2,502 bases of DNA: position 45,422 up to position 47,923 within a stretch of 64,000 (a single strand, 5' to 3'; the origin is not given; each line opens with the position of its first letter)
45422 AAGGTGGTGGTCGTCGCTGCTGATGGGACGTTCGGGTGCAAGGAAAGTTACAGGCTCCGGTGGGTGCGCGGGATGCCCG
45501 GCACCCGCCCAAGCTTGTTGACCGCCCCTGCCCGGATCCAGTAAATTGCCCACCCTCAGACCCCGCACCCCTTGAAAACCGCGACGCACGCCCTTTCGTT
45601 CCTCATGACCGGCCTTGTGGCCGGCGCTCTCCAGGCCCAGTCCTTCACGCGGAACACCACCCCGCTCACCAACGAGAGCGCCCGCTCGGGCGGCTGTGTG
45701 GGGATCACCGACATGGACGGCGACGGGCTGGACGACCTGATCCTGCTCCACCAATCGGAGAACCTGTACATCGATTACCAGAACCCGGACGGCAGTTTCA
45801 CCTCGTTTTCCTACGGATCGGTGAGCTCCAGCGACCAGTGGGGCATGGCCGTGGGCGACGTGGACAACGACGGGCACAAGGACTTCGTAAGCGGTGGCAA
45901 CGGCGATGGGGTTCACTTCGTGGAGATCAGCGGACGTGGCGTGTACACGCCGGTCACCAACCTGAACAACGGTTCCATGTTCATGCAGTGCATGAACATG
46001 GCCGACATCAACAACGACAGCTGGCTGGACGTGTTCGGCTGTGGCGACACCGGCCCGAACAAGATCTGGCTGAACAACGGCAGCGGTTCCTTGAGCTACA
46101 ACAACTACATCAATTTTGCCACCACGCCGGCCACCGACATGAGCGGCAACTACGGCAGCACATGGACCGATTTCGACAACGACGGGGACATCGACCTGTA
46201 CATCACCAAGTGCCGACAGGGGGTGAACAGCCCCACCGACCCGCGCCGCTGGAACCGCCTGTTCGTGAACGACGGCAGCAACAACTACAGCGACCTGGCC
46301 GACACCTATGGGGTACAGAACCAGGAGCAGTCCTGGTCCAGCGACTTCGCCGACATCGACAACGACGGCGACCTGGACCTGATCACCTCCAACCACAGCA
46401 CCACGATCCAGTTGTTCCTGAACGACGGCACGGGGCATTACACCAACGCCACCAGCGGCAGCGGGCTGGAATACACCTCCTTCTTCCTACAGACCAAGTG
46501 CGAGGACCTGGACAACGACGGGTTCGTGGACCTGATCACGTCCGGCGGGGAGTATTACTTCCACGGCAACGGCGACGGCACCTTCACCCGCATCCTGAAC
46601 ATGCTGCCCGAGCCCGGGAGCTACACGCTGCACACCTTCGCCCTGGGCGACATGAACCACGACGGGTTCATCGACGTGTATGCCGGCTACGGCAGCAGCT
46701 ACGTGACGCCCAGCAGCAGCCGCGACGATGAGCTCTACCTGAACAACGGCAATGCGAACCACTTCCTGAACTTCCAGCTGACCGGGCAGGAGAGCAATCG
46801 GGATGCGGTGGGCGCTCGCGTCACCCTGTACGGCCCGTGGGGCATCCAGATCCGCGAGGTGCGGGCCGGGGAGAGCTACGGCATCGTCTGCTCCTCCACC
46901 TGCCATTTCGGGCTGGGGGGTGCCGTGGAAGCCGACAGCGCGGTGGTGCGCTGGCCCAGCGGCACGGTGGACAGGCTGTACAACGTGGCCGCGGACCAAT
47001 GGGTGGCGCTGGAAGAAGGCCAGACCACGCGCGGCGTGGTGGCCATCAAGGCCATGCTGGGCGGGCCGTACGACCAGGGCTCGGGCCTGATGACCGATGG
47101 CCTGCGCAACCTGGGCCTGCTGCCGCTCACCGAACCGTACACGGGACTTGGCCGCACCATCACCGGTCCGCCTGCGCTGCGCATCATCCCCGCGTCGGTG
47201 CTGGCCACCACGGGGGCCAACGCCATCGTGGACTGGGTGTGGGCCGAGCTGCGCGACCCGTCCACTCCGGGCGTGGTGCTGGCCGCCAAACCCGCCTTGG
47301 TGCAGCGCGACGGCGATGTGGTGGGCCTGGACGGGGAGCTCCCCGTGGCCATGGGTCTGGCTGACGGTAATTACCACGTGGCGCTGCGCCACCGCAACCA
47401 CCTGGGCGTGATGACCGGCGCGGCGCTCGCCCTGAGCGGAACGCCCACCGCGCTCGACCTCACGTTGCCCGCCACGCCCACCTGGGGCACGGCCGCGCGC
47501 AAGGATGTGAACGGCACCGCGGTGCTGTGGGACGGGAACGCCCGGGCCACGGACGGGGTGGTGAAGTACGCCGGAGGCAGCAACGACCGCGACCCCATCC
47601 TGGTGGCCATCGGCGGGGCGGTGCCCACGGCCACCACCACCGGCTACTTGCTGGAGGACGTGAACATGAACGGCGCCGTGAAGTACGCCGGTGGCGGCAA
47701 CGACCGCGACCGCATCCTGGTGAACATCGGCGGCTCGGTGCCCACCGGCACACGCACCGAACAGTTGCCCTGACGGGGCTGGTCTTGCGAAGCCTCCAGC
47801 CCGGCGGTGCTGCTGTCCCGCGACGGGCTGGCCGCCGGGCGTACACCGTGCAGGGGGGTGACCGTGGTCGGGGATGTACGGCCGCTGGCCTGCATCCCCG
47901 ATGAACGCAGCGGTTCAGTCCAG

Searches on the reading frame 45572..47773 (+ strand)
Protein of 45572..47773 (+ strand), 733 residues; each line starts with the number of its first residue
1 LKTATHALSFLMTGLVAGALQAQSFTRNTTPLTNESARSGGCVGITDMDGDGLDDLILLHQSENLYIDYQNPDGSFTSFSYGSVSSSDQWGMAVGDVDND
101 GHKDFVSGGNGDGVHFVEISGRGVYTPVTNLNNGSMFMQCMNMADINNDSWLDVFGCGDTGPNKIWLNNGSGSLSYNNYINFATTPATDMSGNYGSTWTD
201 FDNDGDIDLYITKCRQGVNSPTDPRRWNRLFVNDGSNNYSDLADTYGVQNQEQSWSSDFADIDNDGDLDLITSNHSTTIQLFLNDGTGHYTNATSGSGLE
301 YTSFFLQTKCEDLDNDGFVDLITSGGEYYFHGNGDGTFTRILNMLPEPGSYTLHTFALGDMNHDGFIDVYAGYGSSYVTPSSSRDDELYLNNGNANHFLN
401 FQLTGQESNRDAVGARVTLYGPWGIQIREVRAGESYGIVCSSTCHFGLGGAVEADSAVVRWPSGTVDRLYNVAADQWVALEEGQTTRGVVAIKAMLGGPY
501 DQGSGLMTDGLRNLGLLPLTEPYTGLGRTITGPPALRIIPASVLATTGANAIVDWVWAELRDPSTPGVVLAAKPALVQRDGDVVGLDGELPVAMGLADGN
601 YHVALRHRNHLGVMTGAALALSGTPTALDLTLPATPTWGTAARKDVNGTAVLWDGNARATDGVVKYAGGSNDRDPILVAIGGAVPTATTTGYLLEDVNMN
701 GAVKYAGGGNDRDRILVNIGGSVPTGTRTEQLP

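Call 4: search_protein_families(library=pfam, proteins=[window:45572-47773:+], max_evalue=0.01)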
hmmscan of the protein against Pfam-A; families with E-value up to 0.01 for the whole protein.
window:45572-47773:+ (733 aa): 4 families
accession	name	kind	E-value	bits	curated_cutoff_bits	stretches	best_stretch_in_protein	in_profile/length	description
PF13517.12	FG-GAP_3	-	1.8e-34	118.6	26.9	5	47-106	1-60/61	FG-GAP-like repeat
PF07593.17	UnbV_ASPIC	-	8.5e-17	61.2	23.4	1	412-476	1-65/68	ASPIC and UnbV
PF01839.29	FG-GAP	-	1.2e-07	31.9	22.1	0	255-274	3-22/37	FG-GAP repeat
PF12256.14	TcdB_toxin_midN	-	0.0085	15.9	24.8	0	23-68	10-54/181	Insecticide toxin TcdB middle/N-terminal region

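Call 7: find_encoding_contigs(protein=window:45572-47773:+, flank=4000, max_places=10)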
Protein window:45572-47773:+ (733 aa): no gene with exactly this product is on record in the collection.

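Call 16: find_encoding_contigs(protein=window:45605-47773:+, flank=3000, max_places=10)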
Protein window:45605-47773:+ (722 aa): 6 contigs read that carry it; 4 places shown.
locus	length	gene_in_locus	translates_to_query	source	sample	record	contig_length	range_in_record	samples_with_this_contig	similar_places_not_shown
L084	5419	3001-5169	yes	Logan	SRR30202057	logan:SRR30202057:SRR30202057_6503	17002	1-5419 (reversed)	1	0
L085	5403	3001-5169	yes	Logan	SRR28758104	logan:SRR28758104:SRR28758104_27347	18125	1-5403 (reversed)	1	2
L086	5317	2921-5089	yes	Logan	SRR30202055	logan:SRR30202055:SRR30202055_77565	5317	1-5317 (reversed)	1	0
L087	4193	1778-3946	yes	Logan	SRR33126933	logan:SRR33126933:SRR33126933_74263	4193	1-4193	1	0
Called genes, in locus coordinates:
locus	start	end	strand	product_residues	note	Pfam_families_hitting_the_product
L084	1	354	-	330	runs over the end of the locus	-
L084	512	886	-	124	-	-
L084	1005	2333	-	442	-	-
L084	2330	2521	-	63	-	PF08281:Sigma70_r4_2, PF04545:Sigma70_r4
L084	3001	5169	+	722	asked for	PF01839:FG-GAP (faint), PF13517:FG-GAP_3, PF07593:UnbV_ASPIC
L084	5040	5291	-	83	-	-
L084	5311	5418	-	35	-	?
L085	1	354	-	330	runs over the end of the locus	-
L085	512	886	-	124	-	-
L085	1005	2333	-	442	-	-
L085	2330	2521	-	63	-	PF08281:Sigma70_r4_2, PF04545:Sigma70_r4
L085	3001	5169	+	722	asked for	PF01839:FG-GAP (faint), PF13517:FG-GAP_3, PF07593:UnbV_ASPIC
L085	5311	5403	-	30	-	?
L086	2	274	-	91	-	?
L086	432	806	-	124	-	-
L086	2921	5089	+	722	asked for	PF01839:FG-GAP (faint), PF13517:FG-GAP_3, PF07593:UnbV_ASPIC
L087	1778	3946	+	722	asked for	PF01839:FG-GAP (faint), PF13517:FG-GAP_3, PF07593:UnbV_ASPIC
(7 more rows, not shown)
